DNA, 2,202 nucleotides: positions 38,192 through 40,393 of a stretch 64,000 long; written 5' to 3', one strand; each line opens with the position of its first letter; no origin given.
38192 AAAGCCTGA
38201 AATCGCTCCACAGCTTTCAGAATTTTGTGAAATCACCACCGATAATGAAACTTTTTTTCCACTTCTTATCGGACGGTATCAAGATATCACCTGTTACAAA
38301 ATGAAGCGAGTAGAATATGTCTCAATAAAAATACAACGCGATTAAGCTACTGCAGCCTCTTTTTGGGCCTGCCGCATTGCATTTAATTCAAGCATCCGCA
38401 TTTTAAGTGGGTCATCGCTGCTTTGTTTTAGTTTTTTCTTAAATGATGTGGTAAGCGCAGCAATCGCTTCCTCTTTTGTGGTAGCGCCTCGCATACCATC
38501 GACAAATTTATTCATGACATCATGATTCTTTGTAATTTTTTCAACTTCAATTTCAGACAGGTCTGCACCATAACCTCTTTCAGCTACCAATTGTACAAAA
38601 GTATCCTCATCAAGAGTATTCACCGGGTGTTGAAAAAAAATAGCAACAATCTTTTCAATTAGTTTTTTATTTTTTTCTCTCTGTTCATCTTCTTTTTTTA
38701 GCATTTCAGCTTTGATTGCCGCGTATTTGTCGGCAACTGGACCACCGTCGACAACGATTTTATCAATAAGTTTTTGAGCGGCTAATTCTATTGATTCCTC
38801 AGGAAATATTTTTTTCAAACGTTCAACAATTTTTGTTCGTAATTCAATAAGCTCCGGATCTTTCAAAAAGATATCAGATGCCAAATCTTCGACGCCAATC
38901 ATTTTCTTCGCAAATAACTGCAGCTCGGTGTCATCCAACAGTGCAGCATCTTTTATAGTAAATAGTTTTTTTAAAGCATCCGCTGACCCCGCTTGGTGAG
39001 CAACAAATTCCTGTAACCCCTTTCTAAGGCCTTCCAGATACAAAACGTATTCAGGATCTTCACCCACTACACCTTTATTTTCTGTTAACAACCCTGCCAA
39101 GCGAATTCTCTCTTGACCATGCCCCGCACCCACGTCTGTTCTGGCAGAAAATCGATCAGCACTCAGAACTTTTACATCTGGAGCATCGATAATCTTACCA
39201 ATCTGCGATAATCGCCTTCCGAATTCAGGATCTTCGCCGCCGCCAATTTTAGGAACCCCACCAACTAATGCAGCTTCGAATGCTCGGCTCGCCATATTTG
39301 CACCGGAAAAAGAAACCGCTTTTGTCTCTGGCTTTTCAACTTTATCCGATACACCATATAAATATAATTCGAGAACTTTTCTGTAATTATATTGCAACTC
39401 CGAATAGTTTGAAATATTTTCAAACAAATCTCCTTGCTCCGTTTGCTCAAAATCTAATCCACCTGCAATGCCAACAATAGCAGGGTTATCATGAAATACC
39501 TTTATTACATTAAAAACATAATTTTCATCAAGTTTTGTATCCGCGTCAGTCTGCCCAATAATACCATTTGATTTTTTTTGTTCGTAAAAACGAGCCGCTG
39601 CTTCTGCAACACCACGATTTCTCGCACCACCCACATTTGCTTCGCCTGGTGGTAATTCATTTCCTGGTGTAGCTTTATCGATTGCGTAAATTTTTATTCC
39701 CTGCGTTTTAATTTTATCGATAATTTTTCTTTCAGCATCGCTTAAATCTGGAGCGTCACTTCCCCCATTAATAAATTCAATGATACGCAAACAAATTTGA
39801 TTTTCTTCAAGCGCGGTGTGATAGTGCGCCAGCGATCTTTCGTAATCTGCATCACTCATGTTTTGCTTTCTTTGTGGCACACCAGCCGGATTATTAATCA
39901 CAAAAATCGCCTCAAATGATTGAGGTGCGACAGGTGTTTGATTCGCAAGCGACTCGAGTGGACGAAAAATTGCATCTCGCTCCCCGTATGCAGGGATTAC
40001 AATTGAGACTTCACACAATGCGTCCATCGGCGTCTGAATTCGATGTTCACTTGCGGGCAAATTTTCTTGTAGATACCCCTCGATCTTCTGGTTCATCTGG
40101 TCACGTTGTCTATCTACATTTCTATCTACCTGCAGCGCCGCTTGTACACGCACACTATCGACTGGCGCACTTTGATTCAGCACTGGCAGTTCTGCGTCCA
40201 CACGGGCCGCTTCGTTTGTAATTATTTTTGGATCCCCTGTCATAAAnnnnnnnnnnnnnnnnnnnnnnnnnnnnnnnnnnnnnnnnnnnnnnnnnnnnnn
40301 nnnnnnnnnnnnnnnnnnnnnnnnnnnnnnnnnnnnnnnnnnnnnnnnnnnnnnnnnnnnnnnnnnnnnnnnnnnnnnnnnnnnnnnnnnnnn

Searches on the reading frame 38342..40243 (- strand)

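Call 47: search_protein_families(library=pfam, proteins=[window:38342-40243:-], max_evalue=0.0001)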
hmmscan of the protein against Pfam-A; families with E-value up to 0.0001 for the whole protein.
window:38342-40243:- (633 aa): 1 family
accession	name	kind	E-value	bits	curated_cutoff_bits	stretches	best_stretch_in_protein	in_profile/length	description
PF00535.33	Glycos_transf_2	-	0.0001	22.8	23.3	0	80-118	1-36/168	Glycosyl transferase family 2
